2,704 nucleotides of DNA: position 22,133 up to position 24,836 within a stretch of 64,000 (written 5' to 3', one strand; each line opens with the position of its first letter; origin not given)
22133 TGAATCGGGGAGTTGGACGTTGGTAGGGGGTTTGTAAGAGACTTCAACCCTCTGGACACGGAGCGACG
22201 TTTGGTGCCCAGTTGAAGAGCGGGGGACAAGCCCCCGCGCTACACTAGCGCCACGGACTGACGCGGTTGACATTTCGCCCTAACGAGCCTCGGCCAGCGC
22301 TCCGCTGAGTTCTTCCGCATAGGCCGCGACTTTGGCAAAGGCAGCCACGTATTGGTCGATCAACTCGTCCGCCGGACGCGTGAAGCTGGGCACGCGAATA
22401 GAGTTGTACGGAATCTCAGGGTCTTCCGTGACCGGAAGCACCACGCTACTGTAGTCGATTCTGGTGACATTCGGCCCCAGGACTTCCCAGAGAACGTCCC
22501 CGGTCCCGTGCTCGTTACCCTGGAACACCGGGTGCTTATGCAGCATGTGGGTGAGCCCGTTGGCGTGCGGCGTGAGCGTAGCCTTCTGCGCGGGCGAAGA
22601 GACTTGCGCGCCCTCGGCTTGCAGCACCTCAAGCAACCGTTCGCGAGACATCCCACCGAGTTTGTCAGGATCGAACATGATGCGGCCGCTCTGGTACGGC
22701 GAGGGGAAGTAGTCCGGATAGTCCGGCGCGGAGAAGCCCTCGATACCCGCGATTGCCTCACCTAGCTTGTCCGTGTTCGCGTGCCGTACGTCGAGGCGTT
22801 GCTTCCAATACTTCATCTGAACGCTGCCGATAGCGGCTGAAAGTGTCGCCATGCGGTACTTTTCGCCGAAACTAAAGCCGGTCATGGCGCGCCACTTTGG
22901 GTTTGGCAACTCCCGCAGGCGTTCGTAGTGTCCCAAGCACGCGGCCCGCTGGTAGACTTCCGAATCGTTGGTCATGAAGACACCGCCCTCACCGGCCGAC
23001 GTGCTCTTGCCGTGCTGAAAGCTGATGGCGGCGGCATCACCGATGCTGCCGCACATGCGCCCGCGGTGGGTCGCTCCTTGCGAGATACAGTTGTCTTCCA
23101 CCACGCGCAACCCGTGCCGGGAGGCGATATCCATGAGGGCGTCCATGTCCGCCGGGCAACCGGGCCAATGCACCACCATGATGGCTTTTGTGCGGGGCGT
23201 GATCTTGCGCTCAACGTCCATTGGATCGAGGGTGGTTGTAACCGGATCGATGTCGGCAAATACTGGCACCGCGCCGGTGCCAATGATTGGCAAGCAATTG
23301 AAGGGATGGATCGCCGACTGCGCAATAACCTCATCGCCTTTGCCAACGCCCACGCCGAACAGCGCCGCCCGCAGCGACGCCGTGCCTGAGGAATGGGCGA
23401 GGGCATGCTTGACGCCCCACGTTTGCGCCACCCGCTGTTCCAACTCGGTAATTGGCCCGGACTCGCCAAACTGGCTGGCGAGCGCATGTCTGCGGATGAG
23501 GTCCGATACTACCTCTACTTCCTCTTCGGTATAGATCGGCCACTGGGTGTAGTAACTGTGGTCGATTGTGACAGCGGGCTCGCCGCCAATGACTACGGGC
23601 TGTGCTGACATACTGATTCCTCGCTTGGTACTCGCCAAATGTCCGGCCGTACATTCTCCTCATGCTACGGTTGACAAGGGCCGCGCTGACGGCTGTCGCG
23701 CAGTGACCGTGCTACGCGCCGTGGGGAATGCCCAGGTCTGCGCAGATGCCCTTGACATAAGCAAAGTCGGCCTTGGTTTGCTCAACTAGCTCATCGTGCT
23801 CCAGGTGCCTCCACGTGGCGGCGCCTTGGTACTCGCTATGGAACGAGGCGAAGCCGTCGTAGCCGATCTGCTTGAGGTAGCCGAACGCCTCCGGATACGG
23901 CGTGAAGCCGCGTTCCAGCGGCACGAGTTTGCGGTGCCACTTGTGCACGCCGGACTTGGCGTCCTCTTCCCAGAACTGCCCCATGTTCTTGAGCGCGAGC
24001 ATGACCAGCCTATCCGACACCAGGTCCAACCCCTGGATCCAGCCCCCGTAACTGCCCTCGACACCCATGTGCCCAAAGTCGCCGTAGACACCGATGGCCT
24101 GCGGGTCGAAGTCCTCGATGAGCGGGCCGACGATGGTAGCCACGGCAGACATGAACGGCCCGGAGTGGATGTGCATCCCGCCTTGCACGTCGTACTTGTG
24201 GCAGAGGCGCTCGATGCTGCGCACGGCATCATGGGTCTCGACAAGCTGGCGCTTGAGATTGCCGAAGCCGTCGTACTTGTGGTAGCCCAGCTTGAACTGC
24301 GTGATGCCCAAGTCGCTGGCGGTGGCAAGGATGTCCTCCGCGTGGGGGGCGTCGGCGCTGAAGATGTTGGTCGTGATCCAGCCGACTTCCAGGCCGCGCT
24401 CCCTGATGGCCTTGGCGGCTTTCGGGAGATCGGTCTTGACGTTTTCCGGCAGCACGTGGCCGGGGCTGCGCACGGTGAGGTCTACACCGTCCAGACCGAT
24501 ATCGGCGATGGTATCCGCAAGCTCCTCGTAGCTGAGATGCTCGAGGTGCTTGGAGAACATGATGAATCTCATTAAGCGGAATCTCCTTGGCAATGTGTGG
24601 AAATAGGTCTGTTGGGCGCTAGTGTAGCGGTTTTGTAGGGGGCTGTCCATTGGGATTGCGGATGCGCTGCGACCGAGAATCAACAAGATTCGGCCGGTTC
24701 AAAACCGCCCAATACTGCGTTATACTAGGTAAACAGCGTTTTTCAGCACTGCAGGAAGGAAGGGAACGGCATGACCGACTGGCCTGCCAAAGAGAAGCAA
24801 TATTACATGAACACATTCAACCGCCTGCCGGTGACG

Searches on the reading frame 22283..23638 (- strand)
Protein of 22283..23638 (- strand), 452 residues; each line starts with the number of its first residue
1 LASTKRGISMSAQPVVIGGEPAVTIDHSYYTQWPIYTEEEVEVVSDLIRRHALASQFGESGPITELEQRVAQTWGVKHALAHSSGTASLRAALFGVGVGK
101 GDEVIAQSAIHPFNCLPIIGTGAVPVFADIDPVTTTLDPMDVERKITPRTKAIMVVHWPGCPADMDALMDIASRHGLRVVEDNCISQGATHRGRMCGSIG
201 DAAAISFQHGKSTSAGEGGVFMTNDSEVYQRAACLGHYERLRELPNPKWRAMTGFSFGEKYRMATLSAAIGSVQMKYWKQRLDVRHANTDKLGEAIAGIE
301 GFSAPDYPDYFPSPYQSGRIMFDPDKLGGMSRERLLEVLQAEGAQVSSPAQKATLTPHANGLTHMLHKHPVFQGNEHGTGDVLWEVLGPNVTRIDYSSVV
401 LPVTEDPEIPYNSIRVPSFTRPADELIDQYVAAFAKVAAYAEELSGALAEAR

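Call 58: search_protein_families(library=pfam, proteins=[window:22283-23638:-], max_evalue=0.00001)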
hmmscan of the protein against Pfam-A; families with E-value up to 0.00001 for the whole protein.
window:22283-23638:- (452 aa): 3 families
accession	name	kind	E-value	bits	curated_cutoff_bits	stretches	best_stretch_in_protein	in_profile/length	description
PF01041.23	DegT_DnrJ_EryC1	-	1.2e-65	222.5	19.8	1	51-344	13-301/360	DegT/DnrJ/EryC1/StrS aminotransferase family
PF01053.26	Cys_Met_Meta_PP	-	2.5e-06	26.8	27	1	64-193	55-184/381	Cys/Met metabolism PLP-dependent enzyme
PF01212.27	Beta_elim_lyase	-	2.9e-06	27.3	27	1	57-301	28-270/288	Beta-eliminating lyase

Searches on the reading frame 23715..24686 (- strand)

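Call 58: search_protein_families(library=pfam, proteins=[window:23715-24686:-], max_evalue=0.00001)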
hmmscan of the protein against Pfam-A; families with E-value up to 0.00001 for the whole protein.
window:23715-24686:- (324 aa): 1 family
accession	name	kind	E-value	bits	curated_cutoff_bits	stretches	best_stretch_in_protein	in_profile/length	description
PF01261.30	AP_endonuc_2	-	2.1e-13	51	31.1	1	59-287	3-232/249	Xylose isomerase-like TIM barrel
